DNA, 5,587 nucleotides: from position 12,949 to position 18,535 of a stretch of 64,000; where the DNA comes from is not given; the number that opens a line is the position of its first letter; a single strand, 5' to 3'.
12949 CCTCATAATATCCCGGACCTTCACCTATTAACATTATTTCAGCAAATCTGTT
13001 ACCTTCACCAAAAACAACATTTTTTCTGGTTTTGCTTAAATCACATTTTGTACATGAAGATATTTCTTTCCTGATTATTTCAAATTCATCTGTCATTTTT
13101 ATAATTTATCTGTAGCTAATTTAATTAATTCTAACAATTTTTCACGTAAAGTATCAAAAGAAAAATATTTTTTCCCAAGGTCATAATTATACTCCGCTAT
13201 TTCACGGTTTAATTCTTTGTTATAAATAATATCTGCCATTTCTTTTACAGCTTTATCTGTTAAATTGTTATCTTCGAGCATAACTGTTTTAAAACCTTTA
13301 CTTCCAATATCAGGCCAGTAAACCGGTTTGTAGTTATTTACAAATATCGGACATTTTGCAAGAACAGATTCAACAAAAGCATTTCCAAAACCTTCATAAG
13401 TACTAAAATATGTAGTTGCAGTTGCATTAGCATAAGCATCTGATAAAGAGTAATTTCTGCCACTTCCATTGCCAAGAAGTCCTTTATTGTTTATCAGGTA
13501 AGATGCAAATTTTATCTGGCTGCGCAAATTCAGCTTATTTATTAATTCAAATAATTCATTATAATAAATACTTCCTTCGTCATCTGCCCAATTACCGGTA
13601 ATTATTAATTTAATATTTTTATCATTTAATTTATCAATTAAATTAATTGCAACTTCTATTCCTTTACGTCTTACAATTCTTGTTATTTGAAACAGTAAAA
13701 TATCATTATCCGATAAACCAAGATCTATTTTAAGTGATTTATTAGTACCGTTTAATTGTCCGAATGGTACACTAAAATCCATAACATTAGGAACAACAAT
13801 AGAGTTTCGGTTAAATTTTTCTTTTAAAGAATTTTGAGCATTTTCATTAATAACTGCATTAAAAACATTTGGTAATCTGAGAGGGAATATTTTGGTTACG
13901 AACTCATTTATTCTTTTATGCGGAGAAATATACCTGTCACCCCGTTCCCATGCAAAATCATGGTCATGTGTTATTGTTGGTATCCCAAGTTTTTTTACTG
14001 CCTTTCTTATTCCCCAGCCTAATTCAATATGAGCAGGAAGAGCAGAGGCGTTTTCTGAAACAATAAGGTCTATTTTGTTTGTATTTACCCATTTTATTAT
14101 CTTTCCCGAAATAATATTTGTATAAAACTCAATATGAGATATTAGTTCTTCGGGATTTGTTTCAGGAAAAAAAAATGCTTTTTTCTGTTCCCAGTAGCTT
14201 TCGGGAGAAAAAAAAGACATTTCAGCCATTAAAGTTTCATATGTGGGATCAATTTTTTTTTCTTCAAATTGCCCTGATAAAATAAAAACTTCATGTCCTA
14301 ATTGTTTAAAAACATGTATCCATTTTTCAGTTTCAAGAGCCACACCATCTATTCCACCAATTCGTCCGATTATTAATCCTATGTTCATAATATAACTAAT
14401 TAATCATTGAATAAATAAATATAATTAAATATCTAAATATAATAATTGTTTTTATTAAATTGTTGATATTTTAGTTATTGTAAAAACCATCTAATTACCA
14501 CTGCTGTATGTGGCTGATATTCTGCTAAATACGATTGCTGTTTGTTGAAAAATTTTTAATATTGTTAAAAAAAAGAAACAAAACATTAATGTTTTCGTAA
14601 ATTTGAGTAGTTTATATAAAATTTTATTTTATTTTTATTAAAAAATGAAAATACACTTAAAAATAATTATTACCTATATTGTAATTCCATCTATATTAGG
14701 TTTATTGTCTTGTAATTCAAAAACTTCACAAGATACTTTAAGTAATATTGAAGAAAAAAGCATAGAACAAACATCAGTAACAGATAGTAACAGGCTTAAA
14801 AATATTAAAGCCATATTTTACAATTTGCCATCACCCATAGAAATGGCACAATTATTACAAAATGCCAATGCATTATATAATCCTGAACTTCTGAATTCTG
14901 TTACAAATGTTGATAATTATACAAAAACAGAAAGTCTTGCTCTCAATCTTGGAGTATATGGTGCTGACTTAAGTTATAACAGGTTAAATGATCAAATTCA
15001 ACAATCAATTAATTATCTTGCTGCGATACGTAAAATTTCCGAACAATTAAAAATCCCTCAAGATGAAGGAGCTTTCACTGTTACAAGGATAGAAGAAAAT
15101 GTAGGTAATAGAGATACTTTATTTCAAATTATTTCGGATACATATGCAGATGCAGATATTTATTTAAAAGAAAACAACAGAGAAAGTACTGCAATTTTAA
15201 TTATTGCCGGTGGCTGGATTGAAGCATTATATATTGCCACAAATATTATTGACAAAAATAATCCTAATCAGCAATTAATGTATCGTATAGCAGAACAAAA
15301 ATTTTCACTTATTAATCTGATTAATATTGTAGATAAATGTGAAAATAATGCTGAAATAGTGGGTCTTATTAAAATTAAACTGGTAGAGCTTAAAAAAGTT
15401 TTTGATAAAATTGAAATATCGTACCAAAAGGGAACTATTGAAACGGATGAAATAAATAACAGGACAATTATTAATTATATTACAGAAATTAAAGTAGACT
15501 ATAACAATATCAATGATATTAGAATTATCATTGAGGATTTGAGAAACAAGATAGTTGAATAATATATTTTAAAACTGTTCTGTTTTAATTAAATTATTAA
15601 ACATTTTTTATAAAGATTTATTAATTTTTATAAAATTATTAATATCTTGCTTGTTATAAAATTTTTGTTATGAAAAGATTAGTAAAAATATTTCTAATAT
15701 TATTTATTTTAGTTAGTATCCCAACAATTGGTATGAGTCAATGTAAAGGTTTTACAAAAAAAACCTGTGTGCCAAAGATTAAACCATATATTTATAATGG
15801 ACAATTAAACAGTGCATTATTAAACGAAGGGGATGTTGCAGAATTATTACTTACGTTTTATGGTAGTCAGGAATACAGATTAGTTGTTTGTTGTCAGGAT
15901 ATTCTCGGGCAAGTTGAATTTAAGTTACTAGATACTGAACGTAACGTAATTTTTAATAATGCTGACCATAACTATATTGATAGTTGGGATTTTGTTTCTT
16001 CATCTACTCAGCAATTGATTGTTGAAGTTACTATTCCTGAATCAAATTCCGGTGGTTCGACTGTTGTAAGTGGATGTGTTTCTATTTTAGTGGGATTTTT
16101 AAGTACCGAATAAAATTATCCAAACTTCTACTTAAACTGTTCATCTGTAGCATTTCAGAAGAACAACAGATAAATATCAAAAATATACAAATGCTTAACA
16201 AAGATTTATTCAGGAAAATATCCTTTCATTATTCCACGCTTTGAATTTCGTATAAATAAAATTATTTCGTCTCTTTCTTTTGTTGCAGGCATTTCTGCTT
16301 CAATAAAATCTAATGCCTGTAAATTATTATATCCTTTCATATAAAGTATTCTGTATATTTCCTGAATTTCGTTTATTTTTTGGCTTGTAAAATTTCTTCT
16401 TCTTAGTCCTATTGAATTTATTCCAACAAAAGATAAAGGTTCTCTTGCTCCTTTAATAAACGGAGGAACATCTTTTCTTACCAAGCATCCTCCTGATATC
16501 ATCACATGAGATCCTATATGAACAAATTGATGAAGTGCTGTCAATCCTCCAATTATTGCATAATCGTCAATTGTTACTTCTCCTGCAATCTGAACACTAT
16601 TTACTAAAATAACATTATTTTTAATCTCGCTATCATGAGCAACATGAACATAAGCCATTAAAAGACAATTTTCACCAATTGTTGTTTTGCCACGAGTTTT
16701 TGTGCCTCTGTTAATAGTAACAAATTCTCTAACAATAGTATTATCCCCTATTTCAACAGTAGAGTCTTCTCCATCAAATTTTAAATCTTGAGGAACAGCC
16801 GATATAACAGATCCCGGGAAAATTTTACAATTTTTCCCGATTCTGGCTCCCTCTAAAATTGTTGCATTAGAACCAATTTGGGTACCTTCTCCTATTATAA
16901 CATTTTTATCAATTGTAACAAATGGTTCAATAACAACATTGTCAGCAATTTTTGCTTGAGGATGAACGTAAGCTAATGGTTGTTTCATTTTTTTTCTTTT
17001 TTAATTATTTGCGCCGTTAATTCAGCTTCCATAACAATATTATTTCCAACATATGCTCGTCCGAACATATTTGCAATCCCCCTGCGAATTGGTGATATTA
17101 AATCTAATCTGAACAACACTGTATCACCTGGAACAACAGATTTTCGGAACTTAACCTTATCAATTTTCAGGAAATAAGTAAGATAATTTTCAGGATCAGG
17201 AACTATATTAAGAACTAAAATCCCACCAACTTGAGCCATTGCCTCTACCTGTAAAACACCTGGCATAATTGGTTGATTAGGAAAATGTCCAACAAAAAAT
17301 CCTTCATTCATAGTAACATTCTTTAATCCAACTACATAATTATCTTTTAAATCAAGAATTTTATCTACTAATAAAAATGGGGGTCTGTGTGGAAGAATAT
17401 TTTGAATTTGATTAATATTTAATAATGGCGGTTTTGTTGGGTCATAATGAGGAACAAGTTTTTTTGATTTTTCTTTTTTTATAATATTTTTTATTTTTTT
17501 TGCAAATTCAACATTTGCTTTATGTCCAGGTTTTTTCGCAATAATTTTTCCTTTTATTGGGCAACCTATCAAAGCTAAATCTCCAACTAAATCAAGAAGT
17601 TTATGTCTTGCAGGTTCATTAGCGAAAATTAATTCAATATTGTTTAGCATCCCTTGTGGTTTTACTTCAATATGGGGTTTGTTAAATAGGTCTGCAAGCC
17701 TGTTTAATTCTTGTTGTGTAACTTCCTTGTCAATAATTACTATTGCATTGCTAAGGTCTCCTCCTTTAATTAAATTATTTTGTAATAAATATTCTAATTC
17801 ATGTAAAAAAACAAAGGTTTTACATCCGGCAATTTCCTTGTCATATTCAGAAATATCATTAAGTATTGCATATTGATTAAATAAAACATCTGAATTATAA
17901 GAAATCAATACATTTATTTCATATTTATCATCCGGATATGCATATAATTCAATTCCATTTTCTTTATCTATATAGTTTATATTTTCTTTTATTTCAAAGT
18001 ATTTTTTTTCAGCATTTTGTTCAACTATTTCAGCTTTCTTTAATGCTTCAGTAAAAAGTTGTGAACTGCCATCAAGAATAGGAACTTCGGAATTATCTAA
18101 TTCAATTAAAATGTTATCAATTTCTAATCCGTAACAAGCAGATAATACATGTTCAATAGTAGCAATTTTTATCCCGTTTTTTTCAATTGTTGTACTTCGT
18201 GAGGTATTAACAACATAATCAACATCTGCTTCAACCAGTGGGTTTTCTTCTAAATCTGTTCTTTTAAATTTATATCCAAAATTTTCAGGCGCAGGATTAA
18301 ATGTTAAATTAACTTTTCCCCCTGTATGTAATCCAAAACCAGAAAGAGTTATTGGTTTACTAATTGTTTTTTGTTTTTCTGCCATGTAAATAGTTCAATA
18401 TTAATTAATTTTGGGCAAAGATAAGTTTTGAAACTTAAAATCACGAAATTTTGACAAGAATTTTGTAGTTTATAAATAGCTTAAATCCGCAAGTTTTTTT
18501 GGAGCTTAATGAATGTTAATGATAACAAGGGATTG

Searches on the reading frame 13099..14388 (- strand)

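Call 27: search_protein_families(library=ncbifam, proteins=[window:13099-14388:-], max_evalue=0.00001)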
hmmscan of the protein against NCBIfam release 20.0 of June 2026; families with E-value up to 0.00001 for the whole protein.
window:13099-14388:- (429 aa): 3 families
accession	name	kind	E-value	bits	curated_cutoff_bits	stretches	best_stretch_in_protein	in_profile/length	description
NF041101.1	manno_glu_gly_synth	equivalog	5.2e-63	213.3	640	1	1-419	1-428/431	mannosylglucosylglycerate synthase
NF038255.1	exopoly_VpsD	equivalog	3.7e-08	32.6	300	1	178-349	161-310/381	VpsD family glycosyltransferase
NF038295.1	EPS_HpsP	equivalog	2.2e-06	27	550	1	195-420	177-382/388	hormogonium polysaccharide biosynthesis glycosyltransferase HpsP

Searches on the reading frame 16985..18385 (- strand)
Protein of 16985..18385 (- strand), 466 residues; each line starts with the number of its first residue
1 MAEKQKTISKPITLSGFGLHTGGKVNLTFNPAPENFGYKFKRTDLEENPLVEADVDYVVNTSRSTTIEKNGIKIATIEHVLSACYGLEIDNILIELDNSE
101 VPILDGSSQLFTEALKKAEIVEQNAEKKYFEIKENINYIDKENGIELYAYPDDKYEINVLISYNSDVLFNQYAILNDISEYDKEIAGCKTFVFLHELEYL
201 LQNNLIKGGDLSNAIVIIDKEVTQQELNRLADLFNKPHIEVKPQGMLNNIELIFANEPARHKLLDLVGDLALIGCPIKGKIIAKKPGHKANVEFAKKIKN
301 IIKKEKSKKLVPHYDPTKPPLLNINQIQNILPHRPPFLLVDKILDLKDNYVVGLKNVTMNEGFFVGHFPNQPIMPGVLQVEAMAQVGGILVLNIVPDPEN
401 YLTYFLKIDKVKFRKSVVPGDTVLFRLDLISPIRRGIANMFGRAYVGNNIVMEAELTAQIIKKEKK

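Call 27: search_protein_families(library=ncbifam, proteins=[window:16985-18385:-], max_evalue=0.00001)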
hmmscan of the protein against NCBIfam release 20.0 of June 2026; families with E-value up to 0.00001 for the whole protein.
window:16985-18385:- (466 aa): 8 families
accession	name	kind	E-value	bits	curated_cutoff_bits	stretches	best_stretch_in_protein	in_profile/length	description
NF009667.0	PRK13188.1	equivalog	3.4e-216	718.4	465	1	1-464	1-463/464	bifunctional UDP-3-O-[3-hydroxymyristoyl] N-acetylglucosamine deacetylase/3-hydroxyacyl-ACP dehydratase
TIGR00325.1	lpxC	equivalog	8.1e-67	225.6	187.25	2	4-232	2-229/297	UDP-3-O-acyl-N-acetylglucosamine deacetylase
NF000582.1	PRK00006.1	equivalog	1.4e-47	161.1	113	1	323-459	1-136/137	3-hydroxyacyl-ACP dehydratase FabZ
TIGR01750.1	fabZ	equivalog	1.6e-46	157.6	155.15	1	322-459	1-140/141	3-hydroxyacyl-ACP dehydratase FabZ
NF009666.0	PRK13187.1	equivalog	1.6e-34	119.4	423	2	2-190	8-202/305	UDP-3-O-acyl N-acetylglycosamine deacetylase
NF058663.1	cispen_cyc_AmcE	equivalog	2.1e-13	50.6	140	1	323-462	5-142/153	cispentacin biosynthesis cyclizing decarboxylase AmcE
NF003509.0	PRK05174.1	equivalog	9.6e-08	32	124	1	331-437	29-139/172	bifunctional 3-hydroxydecanoyl-ACP dehydratase/trans-2-decenoyl-ACP isomerase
TIGR01749.1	fabA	equivalog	6.7e-06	26.1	238.15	0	335-435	29-134/169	3-hydroxyacyl-[acyl-carrier-protein] dehydratase FabA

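Call 29: find_related_loci(query=window:16985-18385:-, collection=genome_contigs, flank=1000)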
Query window:16985-18385:- (466 aa) in genome_contigs; peptide patterns used: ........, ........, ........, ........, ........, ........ (x = any residue, [..] = any of these).
600 stretches matched a pattern (row limit reached: there are more); 146 encode a relative of the query (tblastn E <= 1e-3); the best 80 are kept; 80 distinct loci.
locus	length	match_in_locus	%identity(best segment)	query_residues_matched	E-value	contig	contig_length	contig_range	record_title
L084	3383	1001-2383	65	1-460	0e+0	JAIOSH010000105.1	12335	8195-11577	MAG: Bacteroidales bacterium isolate SMBSF39 bin_16_k127_198721, whole genome shotgun sequence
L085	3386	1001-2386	61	1-462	0e+0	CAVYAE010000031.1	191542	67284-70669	MAG: uncultured Bacteroidetes bacterium isolate MFD01223.bin.1.57 genome assembly, contig: contig_19410, whole genome sh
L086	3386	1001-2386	60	1-462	0e+0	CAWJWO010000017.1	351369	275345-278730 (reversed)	MAG: uncultured Bacteroidetes bacterium isolate MFD01231.bin.1.99 genome assembly, contig: contig_9326, whole genome sho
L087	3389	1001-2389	63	1-463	0e+0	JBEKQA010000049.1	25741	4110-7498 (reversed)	MAG: Bacteroidales bacterium isolate SPRUCE 477 SPRUCE_477_49, whole genome shotgun sequence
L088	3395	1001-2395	60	1-465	0e+0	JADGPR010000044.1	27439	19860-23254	MAG: Bacteroidales bacterium isolate Chersky.15_51 contig-100_644, whole genome shotgun sequence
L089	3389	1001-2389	60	1-463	0e+0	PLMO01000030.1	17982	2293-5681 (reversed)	MAG: Bacteroidales bacterium isolate fen_979 73.20120800_E2X.55_contig_5472, whole genome shotgun sequence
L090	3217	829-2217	59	1-463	0e+0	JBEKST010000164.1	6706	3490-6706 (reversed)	MAG: Bacteroidales bacterium isolate SPRUCE 540 SPRUCE_540_164, whole genome shotgun sequence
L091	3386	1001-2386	60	1-462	0e+0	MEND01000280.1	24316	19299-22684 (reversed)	MAG: Bacteroidetes bacterium GWA2_31_9 gwa2_scaffold_9161, whole genome shotgun sequence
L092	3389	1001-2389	57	1-463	0e+0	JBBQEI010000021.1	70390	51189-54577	MAG: Bacteroidales bacterium isolate Co_metawrap_1113 Cmw_1113_k141_17445516_length_70390_cov_25.9986, whole genome shot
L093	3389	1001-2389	58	1-463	0e+0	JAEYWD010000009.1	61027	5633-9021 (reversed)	MAG: Bacteroidetes bacterium isolate OH_CBlB_256 k127_1196872, whole genome shotgun sequence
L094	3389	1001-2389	60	1-463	0e+0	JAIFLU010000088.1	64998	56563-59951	MAG: Bacteroidetes bacterium isolate bin_228 scaffold_104, whole genome shotgun sequence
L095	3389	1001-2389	59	1-463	0e+0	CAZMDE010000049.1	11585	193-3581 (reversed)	MAG TPA_asm: uncultured Bacteroidales bacterium isolate SRP272421_co2_298 genome assembly, contig: NODE_19641_length_115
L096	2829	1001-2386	58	1-462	0e+0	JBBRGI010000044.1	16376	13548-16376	MAG: Bacteroidales bacterium isolate Co_metawrap_2613 Cmw_2613_k141_1504530_length_16376_cov_97.0000, whole genome shotg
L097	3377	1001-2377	57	4-462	4e-176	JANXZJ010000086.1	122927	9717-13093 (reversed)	MAG: Mariniphaga sp. isolate GL140_4_metabat_302_sub GL140_4_k141_2098769, whole genome shotgun sequence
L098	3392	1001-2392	56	1-465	3e-174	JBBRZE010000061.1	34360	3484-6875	MAG: Bacteroidales bacterium isolate metawrap_la5_24 metawrap_la5_24_K_183931_L_34360_cov_33.0000, whole genome shotgun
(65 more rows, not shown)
